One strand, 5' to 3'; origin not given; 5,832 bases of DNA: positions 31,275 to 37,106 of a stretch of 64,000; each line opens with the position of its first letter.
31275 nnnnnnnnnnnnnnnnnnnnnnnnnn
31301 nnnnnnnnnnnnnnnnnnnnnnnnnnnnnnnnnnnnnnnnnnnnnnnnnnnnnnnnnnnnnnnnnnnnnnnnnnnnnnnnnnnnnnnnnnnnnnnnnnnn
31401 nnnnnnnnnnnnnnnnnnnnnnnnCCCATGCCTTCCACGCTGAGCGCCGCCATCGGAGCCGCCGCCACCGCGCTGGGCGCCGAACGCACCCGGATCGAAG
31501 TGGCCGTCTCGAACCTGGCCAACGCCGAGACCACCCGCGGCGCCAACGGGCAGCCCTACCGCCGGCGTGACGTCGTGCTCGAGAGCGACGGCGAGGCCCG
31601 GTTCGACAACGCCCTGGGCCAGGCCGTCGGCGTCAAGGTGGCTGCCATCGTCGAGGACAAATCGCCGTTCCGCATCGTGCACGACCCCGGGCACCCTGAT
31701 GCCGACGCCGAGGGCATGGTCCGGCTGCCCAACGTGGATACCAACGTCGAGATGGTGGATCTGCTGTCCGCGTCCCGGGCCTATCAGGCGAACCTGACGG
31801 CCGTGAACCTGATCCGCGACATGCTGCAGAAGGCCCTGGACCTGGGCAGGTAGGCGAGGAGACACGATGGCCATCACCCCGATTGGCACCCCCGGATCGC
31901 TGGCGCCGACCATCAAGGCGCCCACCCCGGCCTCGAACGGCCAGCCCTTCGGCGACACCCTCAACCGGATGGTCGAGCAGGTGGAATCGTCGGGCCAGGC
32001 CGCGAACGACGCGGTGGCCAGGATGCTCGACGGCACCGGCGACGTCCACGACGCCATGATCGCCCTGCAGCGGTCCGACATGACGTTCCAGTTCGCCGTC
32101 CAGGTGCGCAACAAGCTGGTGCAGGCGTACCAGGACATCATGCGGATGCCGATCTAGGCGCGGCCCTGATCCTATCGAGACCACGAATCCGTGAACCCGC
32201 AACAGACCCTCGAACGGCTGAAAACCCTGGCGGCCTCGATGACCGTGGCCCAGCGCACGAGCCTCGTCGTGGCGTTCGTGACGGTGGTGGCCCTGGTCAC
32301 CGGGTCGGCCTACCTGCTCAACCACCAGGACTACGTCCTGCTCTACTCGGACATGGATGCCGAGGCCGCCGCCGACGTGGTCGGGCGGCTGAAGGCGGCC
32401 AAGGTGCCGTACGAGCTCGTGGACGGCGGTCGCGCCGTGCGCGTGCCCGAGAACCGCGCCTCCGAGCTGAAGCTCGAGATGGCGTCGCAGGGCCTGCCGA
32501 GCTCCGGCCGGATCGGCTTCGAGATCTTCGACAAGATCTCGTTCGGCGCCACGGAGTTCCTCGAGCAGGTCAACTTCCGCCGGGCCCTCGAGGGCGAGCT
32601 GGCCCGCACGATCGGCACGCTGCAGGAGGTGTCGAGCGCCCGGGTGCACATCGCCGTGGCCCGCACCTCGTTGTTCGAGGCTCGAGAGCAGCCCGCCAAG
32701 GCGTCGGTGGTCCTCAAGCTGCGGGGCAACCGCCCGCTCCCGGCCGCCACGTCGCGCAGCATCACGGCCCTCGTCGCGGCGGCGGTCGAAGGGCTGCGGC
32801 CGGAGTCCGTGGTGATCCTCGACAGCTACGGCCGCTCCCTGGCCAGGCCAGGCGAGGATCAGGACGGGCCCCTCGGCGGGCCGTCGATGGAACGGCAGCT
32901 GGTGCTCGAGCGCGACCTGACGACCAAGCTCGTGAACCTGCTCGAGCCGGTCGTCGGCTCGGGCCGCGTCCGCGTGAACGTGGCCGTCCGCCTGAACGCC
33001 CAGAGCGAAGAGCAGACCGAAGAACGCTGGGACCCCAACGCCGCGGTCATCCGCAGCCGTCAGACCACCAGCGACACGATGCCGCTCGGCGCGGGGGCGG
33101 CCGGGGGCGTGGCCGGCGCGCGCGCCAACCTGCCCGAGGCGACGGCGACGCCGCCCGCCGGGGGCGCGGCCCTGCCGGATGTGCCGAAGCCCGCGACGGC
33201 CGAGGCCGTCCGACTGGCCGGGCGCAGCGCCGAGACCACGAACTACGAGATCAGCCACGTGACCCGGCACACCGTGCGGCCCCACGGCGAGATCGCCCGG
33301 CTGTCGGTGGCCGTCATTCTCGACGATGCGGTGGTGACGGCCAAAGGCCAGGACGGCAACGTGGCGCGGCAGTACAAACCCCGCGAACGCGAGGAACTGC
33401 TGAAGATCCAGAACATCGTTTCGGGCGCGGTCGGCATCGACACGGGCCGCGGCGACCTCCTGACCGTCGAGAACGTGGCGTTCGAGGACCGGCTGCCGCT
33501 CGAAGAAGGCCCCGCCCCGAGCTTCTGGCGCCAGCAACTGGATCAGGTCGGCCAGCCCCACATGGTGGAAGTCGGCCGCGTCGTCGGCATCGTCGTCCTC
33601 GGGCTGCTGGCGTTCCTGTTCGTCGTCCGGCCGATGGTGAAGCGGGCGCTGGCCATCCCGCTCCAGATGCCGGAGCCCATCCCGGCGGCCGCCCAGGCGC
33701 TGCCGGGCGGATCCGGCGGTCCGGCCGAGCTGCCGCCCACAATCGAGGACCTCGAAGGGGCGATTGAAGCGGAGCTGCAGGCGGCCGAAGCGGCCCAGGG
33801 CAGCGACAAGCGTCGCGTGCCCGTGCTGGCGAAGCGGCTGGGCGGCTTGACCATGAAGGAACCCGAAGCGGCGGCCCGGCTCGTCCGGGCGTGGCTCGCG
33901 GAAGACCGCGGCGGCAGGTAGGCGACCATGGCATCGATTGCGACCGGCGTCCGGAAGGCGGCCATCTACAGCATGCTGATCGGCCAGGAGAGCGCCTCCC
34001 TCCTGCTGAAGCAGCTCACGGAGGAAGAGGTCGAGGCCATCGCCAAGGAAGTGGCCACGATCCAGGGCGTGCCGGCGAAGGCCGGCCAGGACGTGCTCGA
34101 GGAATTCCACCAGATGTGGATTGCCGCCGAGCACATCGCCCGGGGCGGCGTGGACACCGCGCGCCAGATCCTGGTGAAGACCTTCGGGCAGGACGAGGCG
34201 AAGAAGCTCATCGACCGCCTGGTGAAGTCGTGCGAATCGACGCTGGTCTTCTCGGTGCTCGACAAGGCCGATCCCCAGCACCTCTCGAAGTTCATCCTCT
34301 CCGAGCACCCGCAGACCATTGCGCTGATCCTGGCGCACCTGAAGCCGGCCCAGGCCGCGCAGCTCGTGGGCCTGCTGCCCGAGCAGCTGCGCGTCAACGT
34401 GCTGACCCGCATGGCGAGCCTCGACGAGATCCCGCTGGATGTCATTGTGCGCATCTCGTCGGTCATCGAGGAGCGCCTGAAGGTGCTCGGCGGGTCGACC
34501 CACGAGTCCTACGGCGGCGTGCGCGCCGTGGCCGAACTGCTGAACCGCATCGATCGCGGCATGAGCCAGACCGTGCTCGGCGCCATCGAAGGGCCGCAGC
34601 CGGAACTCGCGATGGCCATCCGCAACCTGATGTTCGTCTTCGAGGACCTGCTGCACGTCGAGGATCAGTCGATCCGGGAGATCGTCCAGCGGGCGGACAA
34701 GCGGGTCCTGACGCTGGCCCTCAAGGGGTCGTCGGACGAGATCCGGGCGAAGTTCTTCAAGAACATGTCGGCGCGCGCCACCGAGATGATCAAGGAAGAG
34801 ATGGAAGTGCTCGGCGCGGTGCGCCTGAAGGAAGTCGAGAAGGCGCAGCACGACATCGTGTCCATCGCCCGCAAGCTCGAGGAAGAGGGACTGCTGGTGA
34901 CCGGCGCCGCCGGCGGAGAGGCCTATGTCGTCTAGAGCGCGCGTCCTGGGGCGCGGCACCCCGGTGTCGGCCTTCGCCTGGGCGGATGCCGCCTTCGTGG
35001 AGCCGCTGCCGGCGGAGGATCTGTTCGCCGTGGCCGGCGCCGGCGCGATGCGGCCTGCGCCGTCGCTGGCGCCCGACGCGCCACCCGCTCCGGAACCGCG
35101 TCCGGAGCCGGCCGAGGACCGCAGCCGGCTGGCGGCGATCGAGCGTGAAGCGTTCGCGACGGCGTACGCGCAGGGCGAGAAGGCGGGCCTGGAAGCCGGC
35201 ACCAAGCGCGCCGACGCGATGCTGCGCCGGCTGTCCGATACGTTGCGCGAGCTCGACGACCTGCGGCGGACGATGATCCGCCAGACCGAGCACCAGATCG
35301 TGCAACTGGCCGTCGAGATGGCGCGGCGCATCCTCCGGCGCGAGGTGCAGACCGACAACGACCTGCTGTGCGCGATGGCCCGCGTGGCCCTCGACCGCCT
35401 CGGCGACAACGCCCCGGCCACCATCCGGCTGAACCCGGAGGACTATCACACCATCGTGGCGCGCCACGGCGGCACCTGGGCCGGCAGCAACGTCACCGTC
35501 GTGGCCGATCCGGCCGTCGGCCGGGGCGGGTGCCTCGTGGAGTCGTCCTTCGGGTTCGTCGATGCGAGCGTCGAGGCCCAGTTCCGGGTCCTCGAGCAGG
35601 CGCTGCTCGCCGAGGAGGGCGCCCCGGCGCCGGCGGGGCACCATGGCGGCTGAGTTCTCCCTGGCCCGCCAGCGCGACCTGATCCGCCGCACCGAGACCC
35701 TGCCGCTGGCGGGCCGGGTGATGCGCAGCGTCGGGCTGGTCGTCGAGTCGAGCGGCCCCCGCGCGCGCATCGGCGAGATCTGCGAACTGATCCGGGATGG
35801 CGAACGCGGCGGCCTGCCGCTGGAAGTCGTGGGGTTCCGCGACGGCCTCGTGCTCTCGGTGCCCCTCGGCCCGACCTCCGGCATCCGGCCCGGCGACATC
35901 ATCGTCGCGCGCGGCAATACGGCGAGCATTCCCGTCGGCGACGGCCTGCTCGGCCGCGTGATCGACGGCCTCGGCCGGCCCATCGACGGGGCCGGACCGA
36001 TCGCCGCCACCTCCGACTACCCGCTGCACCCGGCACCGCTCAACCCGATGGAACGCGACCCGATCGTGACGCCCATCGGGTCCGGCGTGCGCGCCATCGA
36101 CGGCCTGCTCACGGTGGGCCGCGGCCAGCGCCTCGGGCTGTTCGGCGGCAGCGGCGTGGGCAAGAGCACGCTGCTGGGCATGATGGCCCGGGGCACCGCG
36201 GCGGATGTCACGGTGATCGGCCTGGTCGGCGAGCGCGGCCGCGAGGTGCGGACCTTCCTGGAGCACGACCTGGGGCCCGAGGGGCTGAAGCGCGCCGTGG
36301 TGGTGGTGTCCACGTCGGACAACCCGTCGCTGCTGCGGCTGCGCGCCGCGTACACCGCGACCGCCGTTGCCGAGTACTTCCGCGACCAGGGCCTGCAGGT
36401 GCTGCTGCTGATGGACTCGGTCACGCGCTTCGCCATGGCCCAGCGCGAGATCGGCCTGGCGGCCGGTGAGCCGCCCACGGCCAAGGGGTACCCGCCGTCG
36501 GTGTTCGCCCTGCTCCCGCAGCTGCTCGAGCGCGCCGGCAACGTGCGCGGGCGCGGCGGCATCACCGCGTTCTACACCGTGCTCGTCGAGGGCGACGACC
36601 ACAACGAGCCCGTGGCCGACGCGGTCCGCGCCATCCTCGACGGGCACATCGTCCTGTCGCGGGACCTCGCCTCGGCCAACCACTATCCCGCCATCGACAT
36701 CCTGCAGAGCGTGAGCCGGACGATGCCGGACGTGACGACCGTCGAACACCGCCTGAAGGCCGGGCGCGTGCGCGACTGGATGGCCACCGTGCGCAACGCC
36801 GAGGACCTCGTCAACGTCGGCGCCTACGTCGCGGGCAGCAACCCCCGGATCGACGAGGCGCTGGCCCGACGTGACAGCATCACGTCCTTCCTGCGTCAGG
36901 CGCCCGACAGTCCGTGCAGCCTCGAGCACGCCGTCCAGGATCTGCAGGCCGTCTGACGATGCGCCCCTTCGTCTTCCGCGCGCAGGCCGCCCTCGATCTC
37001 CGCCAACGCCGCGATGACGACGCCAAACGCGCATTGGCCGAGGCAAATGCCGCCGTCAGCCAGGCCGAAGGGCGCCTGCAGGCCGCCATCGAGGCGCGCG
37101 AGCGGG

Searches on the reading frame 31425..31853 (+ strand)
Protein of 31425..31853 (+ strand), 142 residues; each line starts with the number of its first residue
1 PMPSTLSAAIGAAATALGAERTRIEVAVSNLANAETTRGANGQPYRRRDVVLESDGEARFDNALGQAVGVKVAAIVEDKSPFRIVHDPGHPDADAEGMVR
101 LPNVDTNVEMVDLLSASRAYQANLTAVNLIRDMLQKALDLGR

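Call 22: search_protein_families(library=pfam, proteins=[window:31425-31853:+], max_evalue=0.001)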
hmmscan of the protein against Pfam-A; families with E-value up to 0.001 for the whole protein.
window:31425-31853:+ (142 aa): 2 families
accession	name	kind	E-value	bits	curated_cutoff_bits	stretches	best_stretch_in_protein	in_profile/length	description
PF06429.18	Flg_bbr_C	-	1.1e-11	44.5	23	1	96-140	2-46/46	Flagellar basal body rod FlgEFG protein C-terminal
PF00460.25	Flg_bb_rod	-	0.00063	20.1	20.7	1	12-37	3-28/31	Flagella basal body rod protein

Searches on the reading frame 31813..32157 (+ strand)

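Call 22: search_protein_families(library=pfam, proteins=[window:31813-32157:+], max_evalue=0.001)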
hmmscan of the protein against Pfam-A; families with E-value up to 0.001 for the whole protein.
window:31813-32157:+ (114 aa): 1 family
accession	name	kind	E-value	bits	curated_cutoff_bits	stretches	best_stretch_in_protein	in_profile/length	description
PF02049.23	FliE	-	2e-25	89.2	22.4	1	37-114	11-89/89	Flagellar hook-basal body complex protein FliE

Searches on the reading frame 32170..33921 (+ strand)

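Call 22: search_protein_families(library=pfam, proteins=[window:32170-33921:+], max_evalue=0.001)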
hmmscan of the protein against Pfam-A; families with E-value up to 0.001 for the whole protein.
window:32170-33921:+ (583 aa): 2 families
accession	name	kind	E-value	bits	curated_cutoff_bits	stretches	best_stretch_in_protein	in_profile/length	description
PF01514.23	YscJ_FliF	-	1.3e-55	188.5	24.4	1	51-225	2-178/179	Secretory protein of YscJ/FliF family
PF08345.17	YscJ_FliF_C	-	6.6e-40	137.4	23.8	1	258-438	1-147/147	Flagellar M-ring protein C-terminal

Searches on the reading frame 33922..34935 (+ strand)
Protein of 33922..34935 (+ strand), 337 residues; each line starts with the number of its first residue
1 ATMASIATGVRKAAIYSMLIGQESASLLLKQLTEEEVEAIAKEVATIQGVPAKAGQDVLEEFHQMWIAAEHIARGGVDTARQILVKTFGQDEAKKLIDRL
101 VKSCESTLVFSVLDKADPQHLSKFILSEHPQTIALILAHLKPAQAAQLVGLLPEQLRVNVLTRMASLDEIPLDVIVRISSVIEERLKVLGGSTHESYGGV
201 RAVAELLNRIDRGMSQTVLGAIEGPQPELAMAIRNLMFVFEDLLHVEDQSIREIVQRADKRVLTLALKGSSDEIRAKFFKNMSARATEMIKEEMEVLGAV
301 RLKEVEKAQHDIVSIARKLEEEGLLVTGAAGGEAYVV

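Call 22: search_protein_families(library=pfam, proteins=[window:33922-34935:+], max_evalue=0.001)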
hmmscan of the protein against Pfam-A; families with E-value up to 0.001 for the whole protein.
window:33922-34935:+ (337 aa): 4 families
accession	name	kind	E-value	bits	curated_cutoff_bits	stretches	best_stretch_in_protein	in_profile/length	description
PF01706.21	FliG_C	-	4.6e-40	136.7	23.3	1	222-325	3-106/108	FliG C-terminal domain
PF14842.11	FliG_N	-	6.4e-32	110.7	25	1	8-104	3-99/104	FliG N-terminal domain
PF14841.11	FliG_M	-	1e-25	90.2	25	1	118-190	1-73/76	FliG middle domain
PF03448.22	MgtE_N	-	7e-06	27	25.9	0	102-165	23-86/102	MgtE intracellular N domain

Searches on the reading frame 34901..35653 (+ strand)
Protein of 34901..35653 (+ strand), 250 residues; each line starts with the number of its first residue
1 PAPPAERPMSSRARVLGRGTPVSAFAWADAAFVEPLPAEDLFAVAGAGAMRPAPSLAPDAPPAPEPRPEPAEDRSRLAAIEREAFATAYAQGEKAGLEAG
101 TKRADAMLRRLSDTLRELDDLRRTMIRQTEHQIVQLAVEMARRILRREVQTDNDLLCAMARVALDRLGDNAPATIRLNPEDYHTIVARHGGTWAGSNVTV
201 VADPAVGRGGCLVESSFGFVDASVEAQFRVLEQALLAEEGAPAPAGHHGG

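Call 22: search_protein_families(library=pfam, proteins=[window:34901-35653:+], max_evalue=0.001)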
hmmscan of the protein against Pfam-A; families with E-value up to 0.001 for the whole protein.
window:34901-35653:+ (250 aa): 2 families
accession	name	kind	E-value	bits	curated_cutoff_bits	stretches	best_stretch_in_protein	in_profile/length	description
PF02108.21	FliH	-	8e-24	84.4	24.1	1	108-229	4-126/128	Flagellar assembly protein FliH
PF06635.17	T3SS_SCTL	-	1.7e-05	24.8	23.3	1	76-234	45-197/206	Type 3 secretion system stator protein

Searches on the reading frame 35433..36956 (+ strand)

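Call 22: search_protein_families(library=pfam, proteins=[window:35433-36956:+], max_evalue=0.001)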
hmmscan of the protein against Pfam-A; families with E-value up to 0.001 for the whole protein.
window:35433-36956:+ (507 aa): 4 families
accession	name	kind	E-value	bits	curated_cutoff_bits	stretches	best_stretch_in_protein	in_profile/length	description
PF00006.31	ATP-synt_ab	-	9.9e-91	303.6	29.5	1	218-428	1-213/213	ATP synthase alpha/beta family, nucleotide-binding domain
PF18269.6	T3SS_ATPase_C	-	5.7e-24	84.2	22.7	1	436-506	2-72/72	T3SS EscN ATPase C-terminal domain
PF02874.29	ATP-synt_ab_N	-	6.2e-06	27.1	20.9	1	96-160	1-68/69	ATP synthase alpha/beta family, beta-barrel domain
PF00005.33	ABC_tran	-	2.8e-05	25.2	25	1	226-257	6-37/137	ABC transporter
